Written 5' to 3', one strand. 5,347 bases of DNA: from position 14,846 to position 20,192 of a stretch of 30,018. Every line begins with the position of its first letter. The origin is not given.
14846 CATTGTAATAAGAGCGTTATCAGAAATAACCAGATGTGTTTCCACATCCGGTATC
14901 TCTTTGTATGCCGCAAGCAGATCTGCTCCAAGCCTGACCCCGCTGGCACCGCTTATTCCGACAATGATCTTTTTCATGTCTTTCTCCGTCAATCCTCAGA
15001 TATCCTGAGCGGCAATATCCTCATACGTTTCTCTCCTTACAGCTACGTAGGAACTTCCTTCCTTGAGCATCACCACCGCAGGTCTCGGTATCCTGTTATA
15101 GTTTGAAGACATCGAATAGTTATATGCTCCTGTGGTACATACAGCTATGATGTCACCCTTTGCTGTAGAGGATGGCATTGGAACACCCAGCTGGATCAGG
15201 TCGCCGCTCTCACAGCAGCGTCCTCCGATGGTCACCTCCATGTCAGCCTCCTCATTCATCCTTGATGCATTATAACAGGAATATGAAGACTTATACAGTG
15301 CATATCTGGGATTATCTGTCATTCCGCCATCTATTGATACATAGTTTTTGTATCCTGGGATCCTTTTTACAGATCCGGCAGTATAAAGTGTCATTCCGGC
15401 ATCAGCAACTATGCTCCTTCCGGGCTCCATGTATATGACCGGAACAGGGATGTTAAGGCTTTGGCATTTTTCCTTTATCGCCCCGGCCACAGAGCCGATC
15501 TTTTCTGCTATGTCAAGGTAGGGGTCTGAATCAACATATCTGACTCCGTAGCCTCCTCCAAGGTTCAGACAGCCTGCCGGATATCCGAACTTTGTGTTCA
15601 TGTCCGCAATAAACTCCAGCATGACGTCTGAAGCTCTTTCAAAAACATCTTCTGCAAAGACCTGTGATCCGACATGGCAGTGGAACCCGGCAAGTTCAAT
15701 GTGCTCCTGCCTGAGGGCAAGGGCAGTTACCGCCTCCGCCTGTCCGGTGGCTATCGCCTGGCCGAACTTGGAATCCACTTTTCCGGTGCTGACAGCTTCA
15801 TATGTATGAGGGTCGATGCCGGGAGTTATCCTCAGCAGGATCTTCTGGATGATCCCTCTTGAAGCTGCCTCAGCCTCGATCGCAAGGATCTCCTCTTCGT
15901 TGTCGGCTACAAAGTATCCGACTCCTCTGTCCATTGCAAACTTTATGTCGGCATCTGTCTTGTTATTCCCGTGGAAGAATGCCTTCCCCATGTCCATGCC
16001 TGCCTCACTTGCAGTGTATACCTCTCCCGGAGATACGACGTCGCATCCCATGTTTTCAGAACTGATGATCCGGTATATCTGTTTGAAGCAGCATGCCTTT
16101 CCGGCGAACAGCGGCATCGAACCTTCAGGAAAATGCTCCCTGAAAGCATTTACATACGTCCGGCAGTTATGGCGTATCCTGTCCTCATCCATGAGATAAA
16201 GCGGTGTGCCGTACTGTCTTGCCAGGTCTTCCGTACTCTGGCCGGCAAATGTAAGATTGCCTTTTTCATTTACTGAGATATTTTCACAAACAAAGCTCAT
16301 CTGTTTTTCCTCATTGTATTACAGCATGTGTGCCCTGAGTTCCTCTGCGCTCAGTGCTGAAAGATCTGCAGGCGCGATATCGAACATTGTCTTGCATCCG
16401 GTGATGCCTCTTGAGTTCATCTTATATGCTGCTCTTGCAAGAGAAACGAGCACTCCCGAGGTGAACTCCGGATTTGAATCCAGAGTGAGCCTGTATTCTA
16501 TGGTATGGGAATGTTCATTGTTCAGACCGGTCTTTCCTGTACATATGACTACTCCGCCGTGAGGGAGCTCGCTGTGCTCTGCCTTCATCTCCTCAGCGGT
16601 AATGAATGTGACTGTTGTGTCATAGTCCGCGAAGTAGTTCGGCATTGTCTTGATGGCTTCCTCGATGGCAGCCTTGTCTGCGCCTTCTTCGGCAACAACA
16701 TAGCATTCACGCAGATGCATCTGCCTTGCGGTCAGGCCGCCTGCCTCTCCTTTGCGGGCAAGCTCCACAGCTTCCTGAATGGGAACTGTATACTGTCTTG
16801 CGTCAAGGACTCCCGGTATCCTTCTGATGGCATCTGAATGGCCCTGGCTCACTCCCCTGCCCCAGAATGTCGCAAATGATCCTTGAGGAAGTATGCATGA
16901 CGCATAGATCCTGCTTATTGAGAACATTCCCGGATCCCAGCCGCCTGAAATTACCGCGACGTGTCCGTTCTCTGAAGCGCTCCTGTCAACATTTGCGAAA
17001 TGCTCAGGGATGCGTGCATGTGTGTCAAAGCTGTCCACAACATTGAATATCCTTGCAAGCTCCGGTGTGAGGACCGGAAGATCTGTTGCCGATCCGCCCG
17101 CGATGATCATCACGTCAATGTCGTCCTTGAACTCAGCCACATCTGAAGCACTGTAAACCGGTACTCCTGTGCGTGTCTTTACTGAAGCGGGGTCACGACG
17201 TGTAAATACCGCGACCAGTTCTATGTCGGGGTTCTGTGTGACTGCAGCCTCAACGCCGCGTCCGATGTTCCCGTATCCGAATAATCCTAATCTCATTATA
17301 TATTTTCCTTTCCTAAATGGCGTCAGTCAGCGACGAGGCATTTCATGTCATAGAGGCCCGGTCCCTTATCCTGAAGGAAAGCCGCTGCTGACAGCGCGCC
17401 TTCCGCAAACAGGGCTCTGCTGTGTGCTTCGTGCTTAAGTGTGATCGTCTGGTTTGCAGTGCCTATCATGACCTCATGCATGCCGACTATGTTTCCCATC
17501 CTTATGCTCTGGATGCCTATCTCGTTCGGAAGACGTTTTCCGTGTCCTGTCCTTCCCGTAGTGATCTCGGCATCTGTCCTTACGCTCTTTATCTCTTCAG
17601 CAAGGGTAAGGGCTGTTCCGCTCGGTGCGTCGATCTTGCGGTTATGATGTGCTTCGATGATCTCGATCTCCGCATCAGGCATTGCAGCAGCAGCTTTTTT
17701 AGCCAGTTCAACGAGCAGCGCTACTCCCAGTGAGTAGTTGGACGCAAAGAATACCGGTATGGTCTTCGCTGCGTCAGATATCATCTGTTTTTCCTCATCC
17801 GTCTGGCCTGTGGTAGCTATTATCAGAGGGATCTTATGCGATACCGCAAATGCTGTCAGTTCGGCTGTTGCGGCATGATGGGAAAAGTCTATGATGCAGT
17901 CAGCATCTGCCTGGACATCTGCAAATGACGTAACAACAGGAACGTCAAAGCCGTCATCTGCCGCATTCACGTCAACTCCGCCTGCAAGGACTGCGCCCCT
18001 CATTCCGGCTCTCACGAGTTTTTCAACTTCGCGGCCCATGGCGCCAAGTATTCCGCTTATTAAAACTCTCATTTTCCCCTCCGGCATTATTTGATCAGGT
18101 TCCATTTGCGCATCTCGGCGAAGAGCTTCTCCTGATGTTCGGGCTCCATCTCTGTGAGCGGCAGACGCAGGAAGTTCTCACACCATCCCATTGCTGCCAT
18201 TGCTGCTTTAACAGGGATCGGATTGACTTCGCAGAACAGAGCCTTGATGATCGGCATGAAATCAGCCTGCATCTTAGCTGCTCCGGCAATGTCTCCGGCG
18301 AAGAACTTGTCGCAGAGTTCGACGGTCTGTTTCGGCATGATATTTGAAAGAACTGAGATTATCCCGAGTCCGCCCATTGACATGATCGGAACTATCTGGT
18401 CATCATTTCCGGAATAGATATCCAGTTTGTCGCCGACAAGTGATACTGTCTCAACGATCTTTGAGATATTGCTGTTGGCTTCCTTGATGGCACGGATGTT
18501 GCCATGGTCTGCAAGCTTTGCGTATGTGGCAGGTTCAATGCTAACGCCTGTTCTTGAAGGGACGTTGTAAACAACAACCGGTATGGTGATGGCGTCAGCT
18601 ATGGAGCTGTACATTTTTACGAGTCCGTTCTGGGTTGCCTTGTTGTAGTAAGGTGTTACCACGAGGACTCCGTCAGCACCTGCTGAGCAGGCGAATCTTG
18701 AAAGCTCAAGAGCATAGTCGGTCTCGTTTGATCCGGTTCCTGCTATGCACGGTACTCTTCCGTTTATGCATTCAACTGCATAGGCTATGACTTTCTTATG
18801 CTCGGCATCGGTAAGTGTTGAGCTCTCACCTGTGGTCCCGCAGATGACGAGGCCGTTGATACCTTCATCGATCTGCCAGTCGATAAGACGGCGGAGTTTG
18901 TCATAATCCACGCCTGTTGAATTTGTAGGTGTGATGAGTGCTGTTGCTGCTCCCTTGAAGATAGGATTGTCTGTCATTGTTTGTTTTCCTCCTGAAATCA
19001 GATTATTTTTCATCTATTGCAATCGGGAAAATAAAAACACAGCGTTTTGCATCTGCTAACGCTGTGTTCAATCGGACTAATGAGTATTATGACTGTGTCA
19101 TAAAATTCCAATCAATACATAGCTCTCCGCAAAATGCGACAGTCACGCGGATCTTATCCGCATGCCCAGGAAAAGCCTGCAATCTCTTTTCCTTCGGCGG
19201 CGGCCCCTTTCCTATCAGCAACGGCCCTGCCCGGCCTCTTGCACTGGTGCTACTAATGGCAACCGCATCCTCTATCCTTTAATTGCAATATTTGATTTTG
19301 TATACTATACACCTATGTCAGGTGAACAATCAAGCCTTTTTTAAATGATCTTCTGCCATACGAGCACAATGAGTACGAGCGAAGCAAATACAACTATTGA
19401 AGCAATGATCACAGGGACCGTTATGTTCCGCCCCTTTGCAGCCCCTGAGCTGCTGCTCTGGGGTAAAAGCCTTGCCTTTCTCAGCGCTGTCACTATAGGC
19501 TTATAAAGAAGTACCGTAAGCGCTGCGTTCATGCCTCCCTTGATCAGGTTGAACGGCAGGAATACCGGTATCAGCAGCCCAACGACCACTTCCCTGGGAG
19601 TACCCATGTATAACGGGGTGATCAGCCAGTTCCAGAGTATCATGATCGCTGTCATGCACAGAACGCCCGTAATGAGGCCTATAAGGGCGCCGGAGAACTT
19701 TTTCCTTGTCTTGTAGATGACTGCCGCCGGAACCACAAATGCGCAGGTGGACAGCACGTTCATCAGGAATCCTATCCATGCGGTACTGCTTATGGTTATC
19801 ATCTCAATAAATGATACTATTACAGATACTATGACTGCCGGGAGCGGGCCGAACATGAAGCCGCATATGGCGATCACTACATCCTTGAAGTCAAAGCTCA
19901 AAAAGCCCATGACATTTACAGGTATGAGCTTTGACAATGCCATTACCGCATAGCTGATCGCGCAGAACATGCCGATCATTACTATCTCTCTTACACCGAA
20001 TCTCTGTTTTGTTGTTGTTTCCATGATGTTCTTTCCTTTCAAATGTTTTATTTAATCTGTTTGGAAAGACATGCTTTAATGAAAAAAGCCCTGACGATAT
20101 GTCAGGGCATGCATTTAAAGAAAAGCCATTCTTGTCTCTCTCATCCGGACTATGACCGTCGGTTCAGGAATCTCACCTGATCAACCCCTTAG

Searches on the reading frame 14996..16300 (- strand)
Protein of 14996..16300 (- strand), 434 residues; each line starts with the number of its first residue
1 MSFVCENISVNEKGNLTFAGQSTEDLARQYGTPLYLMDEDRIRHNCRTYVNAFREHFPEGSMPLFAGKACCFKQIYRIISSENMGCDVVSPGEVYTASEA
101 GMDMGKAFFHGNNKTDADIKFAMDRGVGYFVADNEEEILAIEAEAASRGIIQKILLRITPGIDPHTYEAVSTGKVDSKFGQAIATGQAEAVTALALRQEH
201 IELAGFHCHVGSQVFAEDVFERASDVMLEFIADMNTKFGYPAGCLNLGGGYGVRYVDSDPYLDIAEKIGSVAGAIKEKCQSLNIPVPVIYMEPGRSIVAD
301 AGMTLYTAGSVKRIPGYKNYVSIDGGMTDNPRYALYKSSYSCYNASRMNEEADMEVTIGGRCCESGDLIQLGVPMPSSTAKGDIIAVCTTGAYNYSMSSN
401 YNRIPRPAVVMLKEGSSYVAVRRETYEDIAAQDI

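Call 9: search_protein_families(library=pfam, proteins=[window:14996-16300:-], max_evalue=0.001)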
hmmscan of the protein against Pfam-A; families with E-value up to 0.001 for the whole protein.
window:14996-16300:- (434 aa): 2 families
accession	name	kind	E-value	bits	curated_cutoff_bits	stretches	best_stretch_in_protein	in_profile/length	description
PF02784.22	Orn_Arg_deC_N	-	7.3e-50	170.1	23.4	1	50-299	8-247/247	Pyridoxal-dependent decarboxylase, pyridoxal binding domain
PF00278.28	Orn_DAP_Arg_deC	-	1.6e-11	44.8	23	1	233-391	5-95/95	Pyridoxal-dependent decarboxylase, C-terminal sheet domain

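Call 10: search_protein_families(library=ncbifam, proteins=[window:14996-16300:-], max_evalue=0.001)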
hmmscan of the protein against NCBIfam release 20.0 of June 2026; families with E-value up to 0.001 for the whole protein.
window:14996-16300:- (434 aa): 8 families
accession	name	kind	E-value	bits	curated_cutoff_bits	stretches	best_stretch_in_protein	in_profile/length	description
TIGR01048.1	lysA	equivalog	4.7e-122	407.5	297.9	1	10-433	3-416/417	diaminopimelate decarboxylase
NF052544.1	OrLyDeCDokD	equivalog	4.9e-52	177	700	1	12-434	22-460/461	ornithine/lysine decarboxylase DokD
TIGR03099.1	dCO2ase_PEP1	hypoth_equivalog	1.2e-47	162.9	478.45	1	12-399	4-384/398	pyridoxal-dependent decarboxylase, exosortase A system-associated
NF006515.0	PRK08961.1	equivalog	8.2e-47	159.7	802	1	64-412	530-859/861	bifunctional aspartate kinase/diaminopimelate decarboxylase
NF041039.1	FslC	exception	8.2e-18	64.4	500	1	21-423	17-414/418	rhizoferrin biosystnesis N-citrylornithine decarboxylase FslC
TIGR01273.1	speA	equivalog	3.9e-12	45.4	624.1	1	130-306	167-346/624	arginine decarboxylase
NF003763.0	PRK05354.1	equivalog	2.7e-11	42.7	369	1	129-303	174-351/636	biosynthetic arginine decarboxylase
TIGR01047.1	nspC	equivalog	4.1e-08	32.1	409.05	1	219-430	167-377/380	carboxynorspermidine decarboxylase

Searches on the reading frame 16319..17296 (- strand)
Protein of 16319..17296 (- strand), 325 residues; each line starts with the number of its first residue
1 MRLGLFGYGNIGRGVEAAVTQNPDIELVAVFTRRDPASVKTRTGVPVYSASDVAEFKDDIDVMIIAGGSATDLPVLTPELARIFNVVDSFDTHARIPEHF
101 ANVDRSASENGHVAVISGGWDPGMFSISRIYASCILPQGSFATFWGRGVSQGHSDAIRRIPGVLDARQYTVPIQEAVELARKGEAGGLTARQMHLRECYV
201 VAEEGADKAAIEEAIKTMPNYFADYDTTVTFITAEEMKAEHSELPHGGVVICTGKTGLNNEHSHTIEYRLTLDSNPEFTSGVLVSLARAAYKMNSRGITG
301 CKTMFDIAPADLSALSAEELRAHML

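Call 9: search_protein_families(library=pfam, proteins=[window:16319-17296:-], max_evalue=0.001)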
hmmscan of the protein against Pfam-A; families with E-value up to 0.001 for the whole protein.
window:16319-17296:- (325 aa): 2 families
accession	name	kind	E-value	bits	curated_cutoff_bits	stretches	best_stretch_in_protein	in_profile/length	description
PF16654.10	DAPDH_C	-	8.2e-72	240.5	30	1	119-274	1-154/154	Diaminopimelic acid dehydrogenase C-terminal domain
PF01113.26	DapB_N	-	1.8e-06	28.5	25.6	1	1-64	1-72/124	Dihydrodipicolinate reductase, N-terminus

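Call 10: search_protein_families(library=ncbifam, proteins=[window:16319-17296:-], max_evalue=0.001)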
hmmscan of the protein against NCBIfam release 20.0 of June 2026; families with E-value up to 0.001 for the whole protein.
window:16319-17296:- (325 aa): 3 families
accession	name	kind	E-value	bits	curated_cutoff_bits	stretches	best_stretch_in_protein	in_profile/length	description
TIGR01921.1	DAP-DH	equivalog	1.4e-122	409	180.6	1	2-324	5-323/324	diaminopimelate dehydrogenase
NF003251.0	PRK04207.1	equivalog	4.6e-06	25.9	185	1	2-57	4-63/343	type II glyceraldehyde-3-phosphate dehydrogenase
TIGR01546.1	GAPDH-II_archae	equivalog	0.00033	19.9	232.9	1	4-53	2-53/333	phosphorylating glyceraldehyde-3-phosphate dehydrogenase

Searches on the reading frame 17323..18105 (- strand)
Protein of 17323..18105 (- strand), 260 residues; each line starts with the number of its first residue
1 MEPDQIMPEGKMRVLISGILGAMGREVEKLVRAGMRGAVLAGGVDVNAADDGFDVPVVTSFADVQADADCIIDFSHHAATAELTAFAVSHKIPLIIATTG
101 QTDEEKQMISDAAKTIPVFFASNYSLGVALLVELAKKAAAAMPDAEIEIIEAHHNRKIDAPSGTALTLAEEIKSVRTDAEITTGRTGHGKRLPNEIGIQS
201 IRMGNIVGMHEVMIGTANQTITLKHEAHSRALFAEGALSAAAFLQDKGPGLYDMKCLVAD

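Call 9: search_protein_families(library=pfam, proteins=[window:17323-18105:-], max_evalue=0.001)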
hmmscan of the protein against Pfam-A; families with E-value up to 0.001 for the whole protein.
window:17323-18105:- (260 aa): 2 families
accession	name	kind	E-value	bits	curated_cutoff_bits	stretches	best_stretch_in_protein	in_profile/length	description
PF05173.19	DapB_C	-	3.4e-42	143.8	27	1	127-255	1-118/121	Dihydrodipicolinate reductase, C-terminus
PF01113.26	DapB_N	-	1.8e-24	86.6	25.6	1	12-124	1-124/124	Dihydrodipicolinate reductase, N-terminus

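Call 10: search_protein_families(library=ncbifam, proteins=[window:17323-18105:-], max_evalue=0.001)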
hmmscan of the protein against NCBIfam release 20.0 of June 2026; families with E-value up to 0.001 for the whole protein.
window:17323-18105:- (260 aa): 3 families
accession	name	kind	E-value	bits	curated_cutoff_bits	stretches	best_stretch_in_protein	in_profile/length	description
TIGR00036.1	dapB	equivalog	2.9e-58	197.5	122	1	12-256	2-267/270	4-hydroxy-tetrahydrodipicolinate reductase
TIGR02130.1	dapB_plant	equivalog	1.5e-09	37.3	294.55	1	71-247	73-253/275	dihydrodipicolinate reductase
NF009828.0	PRK13303.1-3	subfamily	0.00054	19.2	177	1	12-105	2-98/263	aspartate dehydrogenase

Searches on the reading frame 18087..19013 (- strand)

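Call 9: search_protein_families(library=pfam, proteins=[window:18087-19013:-], max_evalue=0.001)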
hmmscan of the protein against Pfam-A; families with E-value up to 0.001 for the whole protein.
window:18087-19013:- (308 aa): 1 family
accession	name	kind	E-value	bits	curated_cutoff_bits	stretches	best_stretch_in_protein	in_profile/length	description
PF00701.28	DHDPS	-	4e-88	295.4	22.1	1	19-299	2-284/289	Dihydrodipicolinate synthetase family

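Call 10: search_protein_families(library=ncbifam, proteins=[window:18087-19013:-], max_evalue=0.001)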
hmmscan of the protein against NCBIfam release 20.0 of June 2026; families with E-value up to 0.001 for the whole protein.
window:18087-19013:- (308 aa): 7 families
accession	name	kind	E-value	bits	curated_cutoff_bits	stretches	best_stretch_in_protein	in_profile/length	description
TIGR00674.1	dapA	equivalog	4.2e-101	337.6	206.15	1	23-297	3-279/286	4-hydroxy-tetrahydrodipicolinate synthase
TIGR02313.1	HpaI-NOT-DapA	exception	1.4e-71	240.7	396.7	1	19-307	1-292/294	2,4-dihydroxyhept-2-ene-1,7-dioic acid aldolase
NF003164.0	PRK04147.1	equivalog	1.6e-41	142.6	281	1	20-299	5-285/294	N-acetylneuraminate lyase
NF002958.0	PRK03620.1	subfamily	2.1e-37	128.6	278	1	31-299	24-294/307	5-dehydro-4-deoxyglucarate dehydratase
TIGR03249.1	KdgD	equivalog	1.4e-34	119.6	373.95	1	33-299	24-293/299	5-dehydro-4-deoxyglucarate dehydratase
TIGR00683.1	nanA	equivalog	1.5e-32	113.1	382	1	20-295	2-279/293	N-acetylneuraminate lyase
NF040954.1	Arch_KDGaldase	equivalog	7.8e-28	97.6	390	1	25-257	6-233/288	bifunctional 2-dehydro-3-deoxy-phosphogluconate/2-dehydro-3-deoxy-6-phosphogalactonate aldolase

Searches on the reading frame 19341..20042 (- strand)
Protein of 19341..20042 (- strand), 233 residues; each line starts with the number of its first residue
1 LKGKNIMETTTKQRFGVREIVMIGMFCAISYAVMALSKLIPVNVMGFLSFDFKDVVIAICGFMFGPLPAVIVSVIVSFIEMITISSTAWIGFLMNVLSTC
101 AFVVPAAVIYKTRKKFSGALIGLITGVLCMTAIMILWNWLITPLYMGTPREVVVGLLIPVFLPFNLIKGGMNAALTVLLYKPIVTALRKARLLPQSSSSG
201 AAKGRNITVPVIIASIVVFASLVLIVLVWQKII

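Call 9: search_protein_families(library=pfam, proteins=[window:19341-20042:-], max_evalue=0.001)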
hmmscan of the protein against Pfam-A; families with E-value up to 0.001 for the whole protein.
window:19341-20042:- (233 aa): 2 families
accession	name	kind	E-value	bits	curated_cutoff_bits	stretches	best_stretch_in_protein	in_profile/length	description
PF12822.12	ECF_trnsprt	-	9.3e-21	75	30.7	1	18-180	1-169/169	ECF transporter, substrate-specific component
PF07694.17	5TM-5TMR_LYT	-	0.00028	21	24.6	1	19-147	18-140/169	5TMR of 5TMR-LYT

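Call 10: search_protein_families(library=ncbifam, proteins=[window:19341-20042:-], max_evalue=0.001)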
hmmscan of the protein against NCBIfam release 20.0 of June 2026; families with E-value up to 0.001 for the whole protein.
window:19341-20042:- (233 aa): 2 families
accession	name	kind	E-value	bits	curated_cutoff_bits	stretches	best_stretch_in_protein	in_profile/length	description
NF046054.1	memb_MPN527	equivalog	6.8e-08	32.8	80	1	17-146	2-143/211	MPN527 family putative ECF transporter permease subunit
TIGR04518.1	ECF_S_folT_fam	subfamily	3e-07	30.3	60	1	16-180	3-158/163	folate family ECF transporter S component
